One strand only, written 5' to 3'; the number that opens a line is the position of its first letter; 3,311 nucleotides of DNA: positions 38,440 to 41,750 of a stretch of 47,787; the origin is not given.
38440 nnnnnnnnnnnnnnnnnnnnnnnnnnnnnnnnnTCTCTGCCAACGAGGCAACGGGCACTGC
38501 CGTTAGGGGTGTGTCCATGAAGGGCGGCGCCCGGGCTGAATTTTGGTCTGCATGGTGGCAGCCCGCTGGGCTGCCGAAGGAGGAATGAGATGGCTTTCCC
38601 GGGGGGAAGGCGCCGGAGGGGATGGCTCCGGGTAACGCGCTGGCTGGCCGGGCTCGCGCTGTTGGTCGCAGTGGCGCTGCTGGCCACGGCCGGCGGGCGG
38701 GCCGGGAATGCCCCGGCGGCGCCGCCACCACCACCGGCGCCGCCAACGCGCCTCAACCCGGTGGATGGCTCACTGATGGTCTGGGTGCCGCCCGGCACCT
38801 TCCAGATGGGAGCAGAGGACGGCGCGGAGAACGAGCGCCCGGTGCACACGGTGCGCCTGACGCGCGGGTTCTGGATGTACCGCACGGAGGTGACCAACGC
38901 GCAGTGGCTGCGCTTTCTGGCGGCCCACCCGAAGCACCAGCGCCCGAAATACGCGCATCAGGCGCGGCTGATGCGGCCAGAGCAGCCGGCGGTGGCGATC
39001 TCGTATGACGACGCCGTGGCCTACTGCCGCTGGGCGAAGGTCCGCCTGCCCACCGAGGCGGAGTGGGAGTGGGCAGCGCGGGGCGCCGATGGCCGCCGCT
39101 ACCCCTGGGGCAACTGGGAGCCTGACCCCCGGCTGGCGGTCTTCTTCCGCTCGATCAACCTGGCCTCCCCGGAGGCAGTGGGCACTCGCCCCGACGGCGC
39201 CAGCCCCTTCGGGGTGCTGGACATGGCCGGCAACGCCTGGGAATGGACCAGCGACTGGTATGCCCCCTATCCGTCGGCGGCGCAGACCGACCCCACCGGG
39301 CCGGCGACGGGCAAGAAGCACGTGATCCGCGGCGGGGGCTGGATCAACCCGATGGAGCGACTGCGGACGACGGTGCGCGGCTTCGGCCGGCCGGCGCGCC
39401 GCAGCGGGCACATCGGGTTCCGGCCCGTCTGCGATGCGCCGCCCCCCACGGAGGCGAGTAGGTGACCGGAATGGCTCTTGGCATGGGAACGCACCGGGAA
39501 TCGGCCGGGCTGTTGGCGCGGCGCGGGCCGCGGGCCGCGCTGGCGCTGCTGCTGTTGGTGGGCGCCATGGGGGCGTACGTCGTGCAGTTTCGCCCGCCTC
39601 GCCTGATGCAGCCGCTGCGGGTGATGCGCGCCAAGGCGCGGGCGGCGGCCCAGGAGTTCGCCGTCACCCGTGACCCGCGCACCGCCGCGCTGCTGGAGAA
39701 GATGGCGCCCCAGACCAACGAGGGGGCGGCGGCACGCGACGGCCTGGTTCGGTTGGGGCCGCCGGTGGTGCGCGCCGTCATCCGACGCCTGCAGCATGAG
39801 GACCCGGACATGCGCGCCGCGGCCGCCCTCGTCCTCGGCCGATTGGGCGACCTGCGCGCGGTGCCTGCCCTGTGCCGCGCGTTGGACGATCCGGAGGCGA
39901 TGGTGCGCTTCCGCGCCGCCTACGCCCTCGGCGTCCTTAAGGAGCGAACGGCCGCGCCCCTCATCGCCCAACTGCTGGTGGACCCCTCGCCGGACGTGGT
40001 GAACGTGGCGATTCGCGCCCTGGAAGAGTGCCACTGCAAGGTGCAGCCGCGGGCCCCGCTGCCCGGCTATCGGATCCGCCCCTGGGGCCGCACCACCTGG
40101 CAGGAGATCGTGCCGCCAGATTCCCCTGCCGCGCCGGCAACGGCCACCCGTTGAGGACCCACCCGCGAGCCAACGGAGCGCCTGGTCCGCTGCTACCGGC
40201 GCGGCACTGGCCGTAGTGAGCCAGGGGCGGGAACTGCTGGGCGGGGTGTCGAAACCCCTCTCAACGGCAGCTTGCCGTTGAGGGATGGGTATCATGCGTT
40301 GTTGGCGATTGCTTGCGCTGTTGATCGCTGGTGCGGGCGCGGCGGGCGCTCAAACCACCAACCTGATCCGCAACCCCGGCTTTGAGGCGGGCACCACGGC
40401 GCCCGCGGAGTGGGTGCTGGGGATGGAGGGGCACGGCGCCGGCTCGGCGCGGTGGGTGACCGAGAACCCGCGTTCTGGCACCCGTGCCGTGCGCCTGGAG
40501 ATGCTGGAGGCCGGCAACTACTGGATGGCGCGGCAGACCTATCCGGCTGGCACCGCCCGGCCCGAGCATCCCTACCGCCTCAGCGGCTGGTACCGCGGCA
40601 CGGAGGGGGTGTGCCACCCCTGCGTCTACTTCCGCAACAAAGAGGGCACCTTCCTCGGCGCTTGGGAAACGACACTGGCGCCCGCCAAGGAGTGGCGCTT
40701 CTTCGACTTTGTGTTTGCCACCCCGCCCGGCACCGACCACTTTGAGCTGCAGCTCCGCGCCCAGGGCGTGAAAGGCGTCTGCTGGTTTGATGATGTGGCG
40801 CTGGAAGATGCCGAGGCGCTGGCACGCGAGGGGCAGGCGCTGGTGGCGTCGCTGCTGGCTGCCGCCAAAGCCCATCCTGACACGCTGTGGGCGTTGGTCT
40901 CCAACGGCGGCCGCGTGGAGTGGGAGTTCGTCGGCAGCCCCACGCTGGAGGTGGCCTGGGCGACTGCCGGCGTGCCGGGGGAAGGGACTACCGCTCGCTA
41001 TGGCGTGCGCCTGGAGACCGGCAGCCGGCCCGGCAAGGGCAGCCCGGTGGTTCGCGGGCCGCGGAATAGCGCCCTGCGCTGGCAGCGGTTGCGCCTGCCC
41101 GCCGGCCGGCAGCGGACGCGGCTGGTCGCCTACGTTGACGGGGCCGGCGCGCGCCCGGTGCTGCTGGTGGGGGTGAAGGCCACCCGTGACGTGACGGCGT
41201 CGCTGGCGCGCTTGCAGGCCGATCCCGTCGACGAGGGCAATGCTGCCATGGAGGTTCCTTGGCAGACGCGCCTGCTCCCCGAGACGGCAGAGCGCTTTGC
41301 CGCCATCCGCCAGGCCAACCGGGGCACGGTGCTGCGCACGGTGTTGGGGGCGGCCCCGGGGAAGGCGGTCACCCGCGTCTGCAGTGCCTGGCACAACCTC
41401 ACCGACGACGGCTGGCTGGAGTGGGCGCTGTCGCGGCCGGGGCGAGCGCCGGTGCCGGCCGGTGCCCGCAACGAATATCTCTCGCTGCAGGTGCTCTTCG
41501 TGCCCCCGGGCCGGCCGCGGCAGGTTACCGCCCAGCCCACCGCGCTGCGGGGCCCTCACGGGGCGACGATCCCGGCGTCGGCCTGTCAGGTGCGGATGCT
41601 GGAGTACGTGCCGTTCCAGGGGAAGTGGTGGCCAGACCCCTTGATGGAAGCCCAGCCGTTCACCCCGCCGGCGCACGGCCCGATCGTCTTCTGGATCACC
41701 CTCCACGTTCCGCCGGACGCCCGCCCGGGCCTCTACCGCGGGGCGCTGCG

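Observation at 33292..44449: Seven-gene same-strand locus combining non-catalytic FGE-sulfatase-like domains, HEAT-repeat proteins, an O-acyltransferase and secreted CBM/GH-like enzymes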

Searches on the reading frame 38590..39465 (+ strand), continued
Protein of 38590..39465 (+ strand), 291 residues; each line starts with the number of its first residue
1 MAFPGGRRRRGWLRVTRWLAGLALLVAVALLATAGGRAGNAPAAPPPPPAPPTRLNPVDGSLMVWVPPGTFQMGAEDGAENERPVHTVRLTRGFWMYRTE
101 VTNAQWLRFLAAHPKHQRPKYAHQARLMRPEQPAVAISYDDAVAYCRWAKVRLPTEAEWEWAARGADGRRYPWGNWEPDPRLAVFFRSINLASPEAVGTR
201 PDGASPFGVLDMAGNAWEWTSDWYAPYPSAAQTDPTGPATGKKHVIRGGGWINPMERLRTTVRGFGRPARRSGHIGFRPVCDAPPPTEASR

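Call 47: find_encoding_contigs(protein=P0142, flank=6000, max_places=1)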
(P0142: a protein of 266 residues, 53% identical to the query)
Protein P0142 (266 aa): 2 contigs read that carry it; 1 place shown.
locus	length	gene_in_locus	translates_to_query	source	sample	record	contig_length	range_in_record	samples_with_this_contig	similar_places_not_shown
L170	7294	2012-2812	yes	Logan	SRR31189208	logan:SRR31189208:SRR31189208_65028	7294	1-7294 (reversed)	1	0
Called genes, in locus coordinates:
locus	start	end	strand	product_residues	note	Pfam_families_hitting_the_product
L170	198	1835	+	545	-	PF04151:PPC (faint)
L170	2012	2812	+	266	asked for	PF03781:FGE-sulfatase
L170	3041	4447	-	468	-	PF00255:GSHPx (weak), PF00578:AhpC-TSA, PF08534:Redoxin, PF00085:Thioredoxin (weak), PF13098:Thioredoxin_2 (faint), PF13905:Thioredoxin_8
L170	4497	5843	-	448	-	PF00578:AhpC-TSA, PF08534:Redoxin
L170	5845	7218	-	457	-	PF01969:Ni_insertion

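Call 71: search_protein_families(library=padloc, proteins=[window:38590-39465:+], max_evalue=0.001)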
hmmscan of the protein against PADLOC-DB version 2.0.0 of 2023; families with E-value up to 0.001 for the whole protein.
window:38590-39465:+ (291 aa): 0 families

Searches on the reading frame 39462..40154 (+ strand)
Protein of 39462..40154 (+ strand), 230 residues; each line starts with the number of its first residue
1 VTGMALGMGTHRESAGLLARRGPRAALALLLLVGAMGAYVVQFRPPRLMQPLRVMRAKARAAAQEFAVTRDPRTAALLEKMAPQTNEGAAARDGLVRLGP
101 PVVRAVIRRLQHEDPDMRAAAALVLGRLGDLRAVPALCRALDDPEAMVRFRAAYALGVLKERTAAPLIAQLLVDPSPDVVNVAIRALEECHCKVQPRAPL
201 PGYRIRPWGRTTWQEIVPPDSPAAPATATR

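Call 5: search_protein_families(library=pfam, proteins=[window:39462-40154:+], max_evalue=0.01)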
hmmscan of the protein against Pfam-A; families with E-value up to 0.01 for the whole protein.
window:39462-40154:+ (230 aa): 6 families
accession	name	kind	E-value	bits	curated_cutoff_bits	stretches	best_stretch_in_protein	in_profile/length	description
PF13646.12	HEAT_2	-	5.4e-26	91.1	27.7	2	105-188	3-88/88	HEAT repeats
PF02985.28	HEAT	-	6.8e-13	48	23.5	1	134-159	2-27/31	HEAT repeat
PF00514.29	Arm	-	1.6e-08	34.7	20.6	0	130-157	10-37/41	Armadillo/beta-catenin-like repeat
PF03130.22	HEAT_PBS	-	4.2e-07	30.3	20.9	1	118-143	2-27/27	PBS lyase HEAT-like repeat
PF13513.12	HEAT_EZ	-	3.8e-06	27.7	27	0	132-157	28-53/55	HEAT-like repeat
PF12717.13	Cnd1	-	1.4e-05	25.6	26.4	1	134-193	23-88/162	non-SMC mitotic condensation complex subunit 1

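Call 7: search_protein_families(library=ncbifam, proteins=[window:39462-40154:+], max_evalue=0.01)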
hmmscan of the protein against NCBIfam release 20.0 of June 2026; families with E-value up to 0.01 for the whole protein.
window:39462-40154:+ (230 aa): 8 families
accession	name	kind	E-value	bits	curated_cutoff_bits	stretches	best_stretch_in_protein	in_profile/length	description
NF058502.1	phyc_lyase_CpcE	equivalog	1.1e-07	31.7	330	1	117-178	58-119/260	C-phycocyanin alpha-cysteine-84 phycocyanobilin lyase subunit CpcE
NF058515.1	phyc_lyase_CpcF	equivalog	2e-07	30.8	220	1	62-161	19-121/200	C-phycocyanin alpha-cysteine-84 phycocyanobilin lyase subunit CpcF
NF045915.1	PhycobilmeDegNblB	equivalog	3.3e-07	30.1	300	1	110-183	139-212/214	phycobilisome degradation protein NblB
NF045662.1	DVU0298_fam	equivalog_domain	8.7e-06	25.4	75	0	101-130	145-174/213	DVU0298 family protein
NF010374.0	PRK13800.1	equivalog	4.8e-05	21.8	1196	1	95-192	767-868/898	fumarate reductase/succinate dehydrogenase flavoprotein subunit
TIGR02270.1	TIGR02270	subfamily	0.0004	19.5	206.8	1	77-186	91-201/410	TIGR02270 family protein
NF007244.0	PRK09687.1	equivalog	0.0009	18.6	275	0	146-187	143-184/285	putative lyase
NF058505.1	phyc_lyase_CpeY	equivalog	0.0009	17.9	600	1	110-168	345-406/419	C-phycoerythrin alpha-cysteine-82 phycoerythrobilin lyase CpeY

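Call 71: search_protein_families(library=padloc, proteins=[window:39471-40154:+], max_evalue=0.001)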
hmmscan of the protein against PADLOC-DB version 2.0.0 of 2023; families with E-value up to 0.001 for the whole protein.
window:39471-40154:+ (227 aa): 2 families
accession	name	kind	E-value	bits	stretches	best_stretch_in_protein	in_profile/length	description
PDLC02919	HEAT-ARM_XIII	-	9.3e-07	24.6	1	113-188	562-637/1972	-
PDLC02973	WGR_XIII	-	0.00096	15.7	0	99-181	96-181/973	-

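Call 75: search_protein_representatives(protein=window:39471-40151:+)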
Query: 227 residues. Proteins with E-value up to 0.001 (for the whole library): 53061; up to 1e-10: 15112; up to 1e-30: 804. The best 150 are listed.
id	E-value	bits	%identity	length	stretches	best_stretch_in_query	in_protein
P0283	7.9e-125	431.0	33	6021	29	87-188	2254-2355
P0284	6.6e-105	365.9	37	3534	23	87-164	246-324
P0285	6.3e-103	359.4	37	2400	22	87-167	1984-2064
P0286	7.7e-100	349.3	37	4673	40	90-172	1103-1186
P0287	2.7e-95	334.4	33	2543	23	86-186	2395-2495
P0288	7.2e-93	326.5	43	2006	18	87-185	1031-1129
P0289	1.0e-91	322.7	35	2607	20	83-188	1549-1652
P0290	1.4e-91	322.3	37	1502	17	88-185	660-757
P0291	6.7e-89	313.5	41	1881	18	91-188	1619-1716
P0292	9.4e-88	309.8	39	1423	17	81-166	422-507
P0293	1.0e-87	309.7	43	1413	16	88-176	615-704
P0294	3.3e-85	301.5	40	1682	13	88-172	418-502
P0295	1.7e-84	299.1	37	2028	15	92-171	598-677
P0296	3.7e-80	285.0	40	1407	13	100-186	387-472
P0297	7.3e-78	277.5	40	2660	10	90-181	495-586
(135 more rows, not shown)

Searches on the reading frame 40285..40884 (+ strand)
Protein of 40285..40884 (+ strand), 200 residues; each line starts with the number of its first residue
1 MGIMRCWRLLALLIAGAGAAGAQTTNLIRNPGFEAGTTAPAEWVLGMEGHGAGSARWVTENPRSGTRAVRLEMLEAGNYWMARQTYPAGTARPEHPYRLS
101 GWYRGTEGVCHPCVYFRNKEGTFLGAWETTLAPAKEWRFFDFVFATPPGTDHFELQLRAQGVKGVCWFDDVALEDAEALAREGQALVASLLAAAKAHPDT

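Call 35: search_protein_families(library=pfam, proteins=[window:40285-40884:+], max_evalue=0.1)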
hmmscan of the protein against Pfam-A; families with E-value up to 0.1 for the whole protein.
window:40285-40884:+ (200 aa): 1 family
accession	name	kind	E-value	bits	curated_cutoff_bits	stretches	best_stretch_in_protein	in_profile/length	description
PF02018.23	CBM_4_9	-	0.0048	17.7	25.9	1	26-157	2-129/136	Carbohydrate binding domain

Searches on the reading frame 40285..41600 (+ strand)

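Call 77: search_solved_structures(query=window:40285-41600:+, max_evalue=1)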
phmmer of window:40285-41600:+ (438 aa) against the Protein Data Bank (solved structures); distinct sequences matched with E-value up to 1: 51.
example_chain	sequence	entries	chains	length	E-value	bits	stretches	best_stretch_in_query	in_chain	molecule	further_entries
8vur_L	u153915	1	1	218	0.0074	18.4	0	355-391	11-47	003-102 Light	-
8gp5_F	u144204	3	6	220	0.076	15.1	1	354-390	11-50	F6 Fab VL domain | F6 Fab light chain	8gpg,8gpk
7wp6_L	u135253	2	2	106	0.084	14.9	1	352-392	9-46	85F7 light chain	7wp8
1pw3_A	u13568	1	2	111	0.11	14.5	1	355-391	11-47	immunoglobulin lambda chain variable region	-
1cd0_A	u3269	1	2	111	0.11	14.5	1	355-391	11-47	PROTEIN (JTO, A VARIABLE DOMAIN FROM LAMBDA-6 TYPE IMMUNOGLOBULIN LIGHT CHAIN)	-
1n26_A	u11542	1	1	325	0.11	14.5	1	28-91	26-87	IL-6 Receptor alpha chain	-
8d82_C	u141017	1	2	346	0.12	14.4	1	28-91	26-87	Soluble interleukin-6 receptor subunit alpha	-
7t87_L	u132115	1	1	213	0.15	14.1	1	351-390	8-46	Antibody Fab B214 Light Chain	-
8t4b_L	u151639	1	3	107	0.2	13.7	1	353-392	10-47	RM_N332_32 light chain Fv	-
5vig_L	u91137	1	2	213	0.25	13.3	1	352-390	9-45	Fab light chain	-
6lhq_L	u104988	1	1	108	0.25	13.3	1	351-391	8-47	light chain variable region of Fab NA9D7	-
5dt1_L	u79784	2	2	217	0.26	13.3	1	354-389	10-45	Fab Light chain of broadly neutralizing antibody VRC26.25 | VRC26.25 Light Chain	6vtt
6xlz_L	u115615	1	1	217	0.27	13.2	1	355-391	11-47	NHP_D11A.F2_Fab_Light_Chain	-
6w4y_A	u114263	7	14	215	0.28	13.2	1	355-391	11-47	JTO light chain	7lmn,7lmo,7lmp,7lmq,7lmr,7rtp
6mg4_A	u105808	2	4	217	0.29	13.2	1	355-391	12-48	JTO light chain | Light chain JTO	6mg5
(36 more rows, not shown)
